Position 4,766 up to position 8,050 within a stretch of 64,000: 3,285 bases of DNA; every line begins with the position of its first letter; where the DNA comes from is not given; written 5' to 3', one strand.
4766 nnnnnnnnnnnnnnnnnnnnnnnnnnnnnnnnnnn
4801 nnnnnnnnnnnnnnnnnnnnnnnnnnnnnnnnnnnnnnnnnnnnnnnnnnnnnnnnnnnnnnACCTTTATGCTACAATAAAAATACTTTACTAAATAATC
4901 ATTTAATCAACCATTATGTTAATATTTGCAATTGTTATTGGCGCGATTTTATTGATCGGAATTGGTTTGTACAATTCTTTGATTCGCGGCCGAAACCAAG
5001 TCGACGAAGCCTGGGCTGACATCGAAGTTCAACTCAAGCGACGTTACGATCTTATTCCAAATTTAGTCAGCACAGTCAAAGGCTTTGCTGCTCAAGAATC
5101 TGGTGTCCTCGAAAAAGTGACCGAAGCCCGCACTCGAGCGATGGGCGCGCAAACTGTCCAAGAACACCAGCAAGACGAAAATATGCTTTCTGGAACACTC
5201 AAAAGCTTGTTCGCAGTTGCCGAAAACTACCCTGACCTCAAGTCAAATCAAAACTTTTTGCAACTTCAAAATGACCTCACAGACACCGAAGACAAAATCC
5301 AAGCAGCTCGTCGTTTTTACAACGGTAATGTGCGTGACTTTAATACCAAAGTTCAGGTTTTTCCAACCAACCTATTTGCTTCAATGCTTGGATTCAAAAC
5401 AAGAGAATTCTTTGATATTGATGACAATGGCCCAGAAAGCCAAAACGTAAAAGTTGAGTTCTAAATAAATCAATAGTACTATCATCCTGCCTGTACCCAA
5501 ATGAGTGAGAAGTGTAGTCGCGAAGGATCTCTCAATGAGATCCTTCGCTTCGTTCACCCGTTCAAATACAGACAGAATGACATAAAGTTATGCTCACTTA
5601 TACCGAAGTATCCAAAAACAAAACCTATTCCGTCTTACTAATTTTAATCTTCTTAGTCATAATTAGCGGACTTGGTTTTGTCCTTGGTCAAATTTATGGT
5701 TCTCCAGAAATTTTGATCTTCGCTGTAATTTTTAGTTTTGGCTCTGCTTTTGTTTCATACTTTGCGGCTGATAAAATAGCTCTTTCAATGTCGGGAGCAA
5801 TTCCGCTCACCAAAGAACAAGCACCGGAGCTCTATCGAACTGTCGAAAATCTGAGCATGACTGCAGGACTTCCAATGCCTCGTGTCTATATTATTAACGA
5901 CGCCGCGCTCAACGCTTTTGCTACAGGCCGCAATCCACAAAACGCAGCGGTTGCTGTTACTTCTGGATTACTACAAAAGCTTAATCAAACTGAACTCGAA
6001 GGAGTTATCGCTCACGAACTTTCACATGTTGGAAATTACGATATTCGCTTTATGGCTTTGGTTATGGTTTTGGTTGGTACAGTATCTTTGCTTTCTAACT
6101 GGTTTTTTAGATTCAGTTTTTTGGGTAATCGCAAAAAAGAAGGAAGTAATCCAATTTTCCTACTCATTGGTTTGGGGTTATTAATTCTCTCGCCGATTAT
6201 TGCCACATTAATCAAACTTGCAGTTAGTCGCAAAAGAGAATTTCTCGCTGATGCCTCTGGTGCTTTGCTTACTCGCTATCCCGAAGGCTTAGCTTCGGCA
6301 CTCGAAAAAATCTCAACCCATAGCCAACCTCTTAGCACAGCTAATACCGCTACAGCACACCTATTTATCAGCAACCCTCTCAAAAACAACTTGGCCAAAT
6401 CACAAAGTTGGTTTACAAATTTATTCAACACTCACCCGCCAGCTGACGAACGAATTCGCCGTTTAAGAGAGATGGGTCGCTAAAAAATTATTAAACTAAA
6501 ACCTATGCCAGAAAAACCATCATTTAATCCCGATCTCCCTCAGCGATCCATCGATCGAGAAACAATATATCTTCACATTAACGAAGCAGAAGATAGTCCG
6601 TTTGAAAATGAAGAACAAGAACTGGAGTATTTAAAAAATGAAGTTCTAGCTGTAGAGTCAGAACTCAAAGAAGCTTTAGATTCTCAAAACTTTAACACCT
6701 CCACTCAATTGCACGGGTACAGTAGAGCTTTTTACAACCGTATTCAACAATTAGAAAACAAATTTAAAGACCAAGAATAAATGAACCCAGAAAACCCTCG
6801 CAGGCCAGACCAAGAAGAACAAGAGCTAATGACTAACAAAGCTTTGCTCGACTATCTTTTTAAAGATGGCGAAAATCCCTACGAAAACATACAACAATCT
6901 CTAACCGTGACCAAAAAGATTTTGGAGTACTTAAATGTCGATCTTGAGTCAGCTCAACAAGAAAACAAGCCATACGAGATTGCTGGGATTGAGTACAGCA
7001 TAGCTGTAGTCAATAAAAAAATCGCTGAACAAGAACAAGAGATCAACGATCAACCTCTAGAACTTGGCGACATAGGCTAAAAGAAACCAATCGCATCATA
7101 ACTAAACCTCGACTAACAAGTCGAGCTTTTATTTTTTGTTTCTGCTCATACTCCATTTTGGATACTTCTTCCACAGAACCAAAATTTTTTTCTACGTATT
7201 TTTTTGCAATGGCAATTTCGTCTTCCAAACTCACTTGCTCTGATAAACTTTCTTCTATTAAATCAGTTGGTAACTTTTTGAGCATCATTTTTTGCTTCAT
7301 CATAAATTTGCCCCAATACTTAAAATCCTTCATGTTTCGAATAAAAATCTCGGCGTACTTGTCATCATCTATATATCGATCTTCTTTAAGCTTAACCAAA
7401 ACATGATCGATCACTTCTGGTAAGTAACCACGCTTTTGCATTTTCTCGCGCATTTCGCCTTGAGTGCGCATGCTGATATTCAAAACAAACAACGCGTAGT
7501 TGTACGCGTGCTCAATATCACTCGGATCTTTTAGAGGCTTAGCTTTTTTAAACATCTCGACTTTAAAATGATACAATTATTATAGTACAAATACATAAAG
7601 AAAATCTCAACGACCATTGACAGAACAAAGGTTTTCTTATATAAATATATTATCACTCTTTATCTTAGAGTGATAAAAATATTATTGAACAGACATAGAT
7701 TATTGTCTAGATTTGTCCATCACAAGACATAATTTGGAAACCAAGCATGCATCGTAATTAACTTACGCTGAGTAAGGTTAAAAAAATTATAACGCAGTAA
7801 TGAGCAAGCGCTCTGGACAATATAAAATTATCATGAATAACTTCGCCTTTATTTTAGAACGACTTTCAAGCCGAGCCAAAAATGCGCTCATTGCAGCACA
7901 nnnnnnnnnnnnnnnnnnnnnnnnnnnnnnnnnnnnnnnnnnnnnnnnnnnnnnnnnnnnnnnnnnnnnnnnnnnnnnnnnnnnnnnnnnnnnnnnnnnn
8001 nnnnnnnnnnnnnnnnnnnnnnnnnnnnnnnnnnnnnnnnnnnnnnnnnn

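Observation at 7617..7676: Textbook sigma-70 promoter plus CIRCE-like operator in front of clpC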

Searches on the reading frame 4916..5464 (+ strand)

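Call 8: search_protein_families(library=pfam, proteins=[window:4916-5464:+])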
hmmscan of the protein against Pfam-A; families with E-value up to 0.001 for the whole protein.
window:4916-5464:+ (182 aa): 1 family
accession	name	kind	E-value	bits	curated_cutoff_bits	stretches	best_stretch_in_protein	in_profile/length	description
PF04011.17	LemA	-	3.4e-61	205.9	26.2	1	32-182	1-149/149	LemA family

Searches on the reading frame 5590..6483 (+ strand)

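Call 8: search_protein_families(library=pfam, proteins=[window:5590-6483:+])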
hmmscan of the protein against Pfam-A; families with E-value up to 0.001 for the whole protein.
window:5590-6483:+ (297 aa): 1 family
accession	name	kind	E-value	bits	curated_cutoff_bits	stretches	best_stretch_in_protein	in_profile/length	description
PF01435.24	Peptidase_M48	-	8.2e-33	114.2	20.3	1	77-295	3-185/186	Peptidase family M48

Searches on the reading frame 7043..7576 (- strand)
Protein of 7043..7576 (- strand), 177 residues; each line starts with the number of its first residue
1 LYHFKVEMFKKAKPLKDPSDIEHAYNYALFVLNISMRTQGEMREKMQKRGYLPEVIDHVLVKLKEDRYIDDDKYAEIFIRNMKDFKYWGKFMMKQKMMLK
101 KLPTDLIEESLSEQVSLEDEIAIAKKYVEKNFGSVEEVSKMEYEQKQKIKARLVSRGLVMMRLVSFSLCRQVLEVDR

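Call 8: search_protein_families(library=pfam, proteins=[window:7043-7576:-])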
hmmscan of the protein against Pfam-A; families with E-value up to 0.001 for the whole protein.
window:7043-7576:- (177 aa): 3 families
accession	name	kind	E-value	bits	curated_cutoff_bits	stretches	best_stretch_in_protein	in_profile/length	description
PF21982.2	RecX_HTH1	-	2.6e-12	47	26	1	24-63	1-40/40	RecX, first three-helix domain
PF02631.22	RecX_HTH2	-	3.1e-07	31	26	1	70-111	1-42/42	RecX, second three-helix domain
PF21981.2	RecX_HTH3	-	3.3e-05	24.4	26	0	118-157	1-38/48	RecX, third three-helix domain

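Call 71: search_protein_families(library=ncbifam, proteins=[window:7043-7555:-], max_evalue=0.00001)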
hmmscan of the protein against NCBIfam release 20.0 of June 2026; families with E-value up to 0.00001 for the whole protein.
window:7043-7555:- (170 aa): 13 families
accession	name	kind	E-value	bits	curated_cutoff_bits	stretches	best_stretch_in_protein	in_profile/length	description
NF010733.0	PRK14135.1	equivalog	1.1e-23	84.2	240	1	7-150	52-192/267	recombination regulator RecX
NF001063.0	PRK00117.5-3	equivalog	1.3e-15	57.7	186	1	9-151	5-141/165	recombination regulator RecX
NF001058.0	PRK00117.4-1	equivalog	3.1e-15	56.8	194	1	6-152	53-196/214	recombination regulator RecX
NF001057.0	PRK00117.3-3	equivalog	4.3e-15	56.1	146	1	16-151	4-134/151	recombination regulator RecX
NF010732.0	PRK14134.1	equivalog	1.2e-13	51.4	351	1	17-151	63-194/283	recombination regulator RecX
NF001065.0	PRK00117.5-5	equivalog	1e-12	48.5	175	1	16-132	6-111/149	recombination regulator RecX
NF001064.0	PRK00117.5-4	equivalog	3.8e-12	46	217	1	10-132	26-147/194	recombination regulator RecX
NF001059.0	PRK00117.4-3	equivalog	1.4e-10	41.2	253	1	19-147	50-176/206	recombination regulator RecX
NF001056.0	PRK00117.3-1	equivalog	2.1e-10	40.6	237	1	12-148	19-152/181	recombination regulator RecX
NF001054.0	PRK00117.2-1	equivalog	2.6e-08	34.1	189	1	30-151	23-138/154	recombination regulator RecX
NF001061.0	PRK00117.5-1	equivalog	1.2e-06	28.4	264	1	6-127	78-196/246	recombination regulator RecX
NF001053.0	PRK00117.1-3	equivalog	4.4e-06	27.1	216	1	37-152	58-167/180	recombination regulator RecX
NF010735.0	PRK14137.1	equivalog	9.1e-06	25.5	294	0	15-127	40-147/197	recombination regulator RecX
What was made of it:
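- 7043..7555 (-): Divergent neighbour recX. This is context only, not part of the operator unit. Pfam RecX_HTH1/2/3 (call 8) and NCBIfam RecX (call 71).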

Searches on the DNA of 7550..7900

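Call 56: search_rna_families(source=window, start=7550, end=7900, threshold=evalue, max_evalue=1)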
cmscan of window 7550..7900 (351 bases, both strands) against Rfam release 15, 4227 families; matches with E-value up to 1: 1.
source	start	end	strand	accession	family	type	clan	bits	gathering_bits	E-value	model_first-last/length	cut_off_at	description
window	7638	7677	-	RF02350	psRNA6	Gene; sRNA;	-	10.7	60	0.87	1-333/333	no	Nitrosomonas sRNA psRNA6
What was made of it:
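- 7677..7832 (+): 5' leader of clpC (156 nt). No Rfam family matched (call 56).
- Tried and rejected: Rfam on the leader: nothing (call 56).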
